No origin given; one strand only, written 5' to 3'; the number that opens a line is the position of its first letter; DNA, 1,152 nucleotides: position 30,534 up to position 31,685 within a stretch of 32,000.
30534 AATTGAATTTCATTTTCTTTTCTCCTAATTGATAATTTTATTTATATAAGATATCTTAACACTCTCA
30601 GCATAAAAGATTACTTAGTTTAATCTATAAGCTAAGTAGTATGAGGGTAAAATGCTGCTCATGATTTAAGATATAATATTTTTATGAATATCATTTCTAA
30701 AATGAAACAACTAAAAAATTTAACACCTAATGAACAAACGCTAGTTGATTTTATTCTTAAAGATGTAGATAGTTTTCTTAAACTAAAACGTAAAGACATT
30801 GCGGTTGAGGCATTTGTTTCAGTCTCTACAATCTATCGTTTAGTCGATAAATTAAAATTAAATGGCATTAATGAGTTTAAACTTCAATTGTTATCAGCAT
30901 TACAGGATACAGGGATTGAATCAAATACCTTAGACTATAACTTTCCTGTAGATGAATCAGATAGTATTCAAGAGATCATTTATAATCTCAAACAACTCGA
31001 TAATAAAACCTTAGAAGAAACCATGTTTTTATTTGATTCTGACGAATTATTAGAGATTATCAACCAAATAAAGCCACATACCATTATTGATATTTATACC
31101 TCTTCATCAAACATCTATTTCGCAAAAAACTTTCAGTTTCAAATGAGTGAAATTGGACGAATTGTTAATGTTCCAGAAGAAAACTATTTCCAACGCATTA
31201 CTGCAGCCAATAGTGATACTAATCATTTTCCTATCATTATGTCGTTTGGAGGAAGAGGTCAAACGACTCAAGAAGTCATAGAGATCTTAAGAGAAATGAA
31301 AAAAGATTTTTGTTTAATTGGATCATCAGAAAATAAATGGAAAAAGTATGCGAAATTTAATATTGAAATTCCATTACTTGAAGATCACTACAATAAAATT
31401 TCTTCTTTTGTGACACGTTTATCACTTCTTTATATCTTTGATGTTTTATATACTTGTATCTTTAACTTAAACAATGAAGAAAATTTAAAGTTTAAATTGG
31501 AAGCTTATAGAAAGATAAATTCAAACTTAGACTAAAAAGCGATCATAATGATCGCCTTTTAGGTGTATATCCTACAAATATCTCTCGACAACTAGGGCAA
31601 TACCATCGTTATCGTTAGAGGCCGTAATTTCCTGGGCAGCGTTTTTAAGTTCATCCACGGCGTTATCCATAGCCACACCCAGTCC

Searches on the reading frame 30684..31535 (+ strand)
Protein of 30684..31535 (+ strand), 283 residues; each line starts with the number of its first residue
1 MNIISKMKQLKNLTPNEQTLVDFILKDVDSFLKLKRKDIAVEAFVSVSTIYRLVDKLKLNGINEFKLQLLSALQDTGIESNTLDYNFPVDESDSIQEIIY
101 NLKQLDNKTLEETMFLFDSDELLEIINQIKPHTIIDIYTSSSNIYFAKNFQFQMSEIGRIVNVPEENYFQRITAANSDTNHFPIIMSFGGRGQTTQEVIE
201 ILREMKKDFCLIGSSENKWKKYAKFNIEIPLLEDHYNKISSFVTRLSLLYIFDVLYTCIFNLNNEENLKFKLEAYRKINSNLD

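Call 54: search_protein_families(library=ncbifam, proteins=[window:30684-31535:+], max_evalue=0.00001)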
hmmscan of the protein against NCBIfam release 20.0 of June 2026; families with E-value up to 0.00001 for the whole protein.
window:30684-31535:+ (283 aa): 6 families
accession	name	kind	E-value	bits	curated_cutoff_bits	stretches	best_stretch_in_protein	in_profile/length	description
NF008451.0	PRK11302.1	subfamily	3.8e-15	56.1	296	1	1-265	1-259/286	transcriptional regulator HexR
NF012026.0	PRK15482.1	equivalog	4.7e-14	52.6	408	1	11-270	12-273/285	HTH-type transcriptional regulator MurR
NF008458.0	PRK11337.1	equivalog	7.1e-13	48.2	378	1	9-262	23-271/293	MurR/RpiR family transcriptional regulator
NF010701.0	PRK14101.1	equivalog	3.6e-11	42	920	1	6-258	346-593/638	bifunctional transcriptional regulator/glucokinase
NF008590.0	PRK11557.1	equivalog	4.4e-11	42.7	355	1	1-263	1-263/282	MurR/RpiR family transcriptional regulator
NF040776.2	AlsR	equivalog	1.4e-10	40.6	400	1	9-272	11-268/279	transcriptional repressor AlsR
